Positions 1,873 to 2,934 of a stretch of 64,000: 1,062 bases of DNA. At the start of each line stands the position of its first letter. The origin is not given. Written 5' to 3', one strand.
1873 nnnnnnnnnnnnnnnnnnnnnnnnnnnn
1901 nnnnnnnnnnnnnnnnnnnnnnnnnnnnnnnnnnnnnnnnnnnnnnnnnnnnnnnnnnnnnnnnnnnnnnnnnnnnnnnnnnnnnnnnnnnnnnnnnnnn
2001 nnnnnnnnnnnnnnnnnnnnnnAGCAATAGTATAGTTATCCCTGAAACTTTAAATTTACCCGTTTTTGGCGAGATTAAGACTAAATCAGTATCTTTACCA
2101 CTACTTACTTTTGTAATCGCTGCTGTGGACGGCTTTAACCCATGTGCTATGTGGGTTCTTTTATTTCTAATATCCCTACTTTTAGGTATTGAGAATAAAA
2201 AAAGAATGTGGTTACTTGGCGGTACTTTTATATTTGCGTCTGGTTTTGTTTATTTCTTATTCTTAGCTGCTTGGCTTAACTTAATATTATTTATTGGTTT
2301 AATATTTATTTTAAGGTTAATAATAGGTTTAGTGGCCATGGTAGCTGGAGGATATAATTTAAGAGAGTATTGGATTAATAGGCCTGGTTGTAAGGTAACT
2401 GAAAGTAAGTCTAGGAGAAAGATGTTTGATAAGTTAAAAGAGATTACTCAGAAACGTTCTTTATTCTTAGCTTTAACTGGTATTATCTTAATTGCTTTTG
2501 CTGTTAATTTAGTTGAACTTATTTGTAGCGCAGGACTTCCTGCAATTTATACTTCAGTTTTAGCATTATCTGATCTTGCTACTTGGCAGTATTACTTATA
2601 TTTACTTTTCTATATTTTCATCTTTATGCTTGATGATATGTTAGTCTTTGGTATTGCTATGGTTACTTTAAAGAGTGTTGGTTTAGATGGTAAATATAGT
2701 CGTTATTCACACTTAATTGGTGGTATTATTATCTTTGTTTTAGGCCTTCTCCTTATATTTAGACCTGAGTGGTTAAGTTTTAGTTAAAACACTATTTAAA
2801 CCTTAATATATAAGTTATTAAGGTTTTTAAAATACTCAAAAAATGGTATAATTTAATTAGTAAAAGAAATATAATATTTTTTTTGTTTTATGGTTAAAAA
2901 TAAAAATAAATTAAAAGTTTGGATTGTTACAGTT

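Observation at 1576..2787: DsbA-like CPHC thioredoxin domain fused N-terminally to a Cys-containing polytopic membrane domain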

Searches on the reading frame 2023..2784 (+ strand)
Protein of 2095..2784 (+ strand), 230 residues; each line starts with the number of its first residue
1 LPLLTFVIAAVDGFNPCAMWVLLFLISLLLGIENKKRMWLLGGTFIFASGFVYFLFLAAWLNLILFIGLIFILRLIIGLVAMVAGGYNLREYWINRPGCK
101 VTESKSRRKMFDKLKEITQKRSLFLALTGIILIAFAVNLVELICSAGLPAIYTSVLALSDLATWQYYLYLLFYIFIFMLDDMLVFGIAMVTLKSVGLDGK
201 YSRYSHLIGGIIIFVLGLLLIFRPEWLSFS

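Call 42: search_protein_representatives(protein=window:2095-2784:+)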
Query: 230 residues. Proteins with E-value up to 0.001 (for the whole library): 1933; up to 1e-10: 1211; up to 1e-30: 463. The best 150 are listed.
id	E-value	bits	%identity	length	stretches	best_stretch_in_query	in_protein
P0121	1.1e-90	320.1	63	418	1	1-229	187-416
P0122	6.2e-90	317.7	64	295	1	1-229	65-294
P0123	1.6e-87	309.8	64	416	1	1-229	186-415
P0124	1.3e-85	303.5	62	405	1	1-229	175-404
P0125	2.1e-85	302.8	60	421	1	1-229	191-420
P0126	2.5e-84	299.3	60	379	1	1-229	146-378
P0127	3.4e-84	298.9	62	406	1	1-230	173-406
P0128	4.8e-84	298.4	62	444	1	1-229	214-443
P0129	6.0e-83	294.8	59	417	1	1-229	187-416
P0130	1.8e-81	290.0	60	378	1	1-228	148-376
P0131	4.4e-81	288.7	59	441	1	1-229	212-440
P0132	2.3e-80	286.3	60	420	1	4-229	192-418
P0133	3.0e-78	279.4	55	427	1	1-229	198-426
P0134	1.2e-77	277.4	55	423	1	1-229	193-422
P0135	6.6e-77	275.0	59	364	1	1-229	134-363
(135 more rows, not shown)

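Call 43: predict_structure(alignment_id=A2)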
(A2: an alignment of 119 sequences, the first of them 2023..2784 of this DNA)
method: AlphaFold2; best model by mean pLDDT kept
length: 254 residues; sequences in the alignment: 119
mean_pLDDT: 83.3   pTM: 0.79
mean pLDDT of the five models: 83.3, 82.0, 81.7, 80.9, 80.7
residues with pLDDT >= 90: 94; 70-90: 128; 50-70: 28; < 50: 4
segments of 3 or more residues with pLDDT < 50: 1-3
pLDDT, mean of each block of 10 residues (from residue 1): 58 69 88 89 84 87 92 92 83 88 92 82 56 76 78 90 85 89 93 95 92 83 71 89 89 65
secondary structure, 60 per line:
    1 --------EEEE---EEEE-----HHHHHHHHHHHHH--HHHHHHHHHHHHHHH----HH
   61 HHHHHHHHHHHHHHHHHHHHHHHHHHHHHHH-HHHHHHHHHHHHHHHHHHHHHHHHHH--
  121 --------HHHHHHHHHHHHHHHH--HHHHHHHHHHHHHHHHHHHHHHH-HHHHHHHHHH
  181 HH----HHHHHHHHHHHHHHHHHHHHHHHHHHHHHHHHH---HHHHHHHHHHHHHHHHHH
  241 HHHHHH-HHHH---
elements in order: E9-12 E16-19 H25-37 H40-54 H59-91 H93-118 H129-144 H147-169 H171-182 H187-219 H223-246 H248-251

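Call 51: fold_search(model_id=the predicted structure, library=pdb)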
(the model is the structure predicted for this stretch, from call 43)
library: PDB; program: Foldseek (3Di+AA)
matches with E <= 10: 124; with E <= 0.001: 0
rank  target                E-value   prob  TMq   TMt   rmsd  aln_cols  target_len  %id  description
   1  8z9y_A                1.5e-01  0.47  0.26  0.13  10.5       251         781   14  Cryo-EM Structure of the Arabidopsis thaliana TIC Complex (released 2024-11-27)
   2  9bgz                  4.5e-01  0.11  0.15  0.13  21.0       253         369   14  Ancestral uncoupled aspartate transporter, apo conditions, high-affinity state (released 2025-03-12)
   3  6r7r_C                7.2e-01  0.10  0.17  0.12  21.2       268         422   12  Crystal structure of the glutamate transporter homologue GltTk in complex with D-aspartate (released 2019-04-17)
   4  8tzi                  8.3e-01  0.44  0.33  0.24   9.0       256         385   11  Human equilibrative nucleoside transporter-1, JH-ENT-01 bound (released 2024-08-28)
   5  6ob7                  1.0e+00  0.44  0.34  0.25   8.9       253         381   10  Human equilibrative nucleoside transporter-1, dilazep bound (released 2019-07-03)
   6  6ob6_A                1.3e+00  0.35  0.33  0.26   9.1       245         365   14  Human equilibrative nucleoside transporter-1, S-(4-nitrobenzyl)-6-thioinosine bound, merohedrally twinned (released 2019-07-03)
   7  5i20_F                1.4e+00  0.06  0.15  0.16  18.6       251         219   16  Crystal structure of protein (released 2016-06-01)
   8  6uwl                  1.5e+00  0.08  0.16  0.12  22.0       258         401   14  GltPh in complex with L-aspartate and sodium ions in intermediate outward-facing state (released 2020-04-22)
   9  9o9d_A                1.6e+00  0.06  0.16  0.10  21.6       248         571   11  Transporter associated with antigen processing (TAP) EQ mutant bound to the viral protein bUL49.5 in the outward-facin (released 2025-09-10)
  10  7wn0_A                1.8e+00  0.23  0.29  0.23   8.4       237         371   14  Structure of PfENT1(Y190A) in complex with nanobody 19 (released 2023-02-01)
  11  7qji_A                1.8e+00  0.05  0.16  0.12  24.3       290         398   11  X-Ray Structure of apo-EleNRMT in complex with two Nanobodies at 4.1A (released 2022-02-02)
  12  7qia_A                1.8e+00  0.05  0.16  0.12  24.3       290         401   11  Structure of apo-EleNRMT in complex with two nanobodies at 3.5A (released 2021-12-29)
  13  8wlm                  1.8e+00  0.21  0.30  0.23   8.9       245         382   13  Cryo-EM structure of human VMAT2 in presence of 5-HT, determined in an outward-facing conformation (released 2024-06-12)
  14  6ivp_D                1.9e+00  0.04  0.14  0.14  24.4       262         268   16  Crystal structure of a membrane protein P262A (released 2019-11-06)
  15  5ayn                  2.2e+00  0.20  0.30  0.21   9.4       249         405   12  Crystal structure of a bacterial homologue of iron transporter ferroportin in outward-facing state (released 2015-11-04)
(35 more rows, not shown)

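Call 65: search_solved_structures(query=A4, max_evalue=10, show_alignments=3)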
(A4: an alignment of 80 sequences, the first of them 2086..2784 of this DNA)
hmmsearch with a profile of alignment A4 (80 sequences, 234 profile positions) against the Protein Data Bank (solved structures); distinct sequences matched with E-value up to 10: 0.
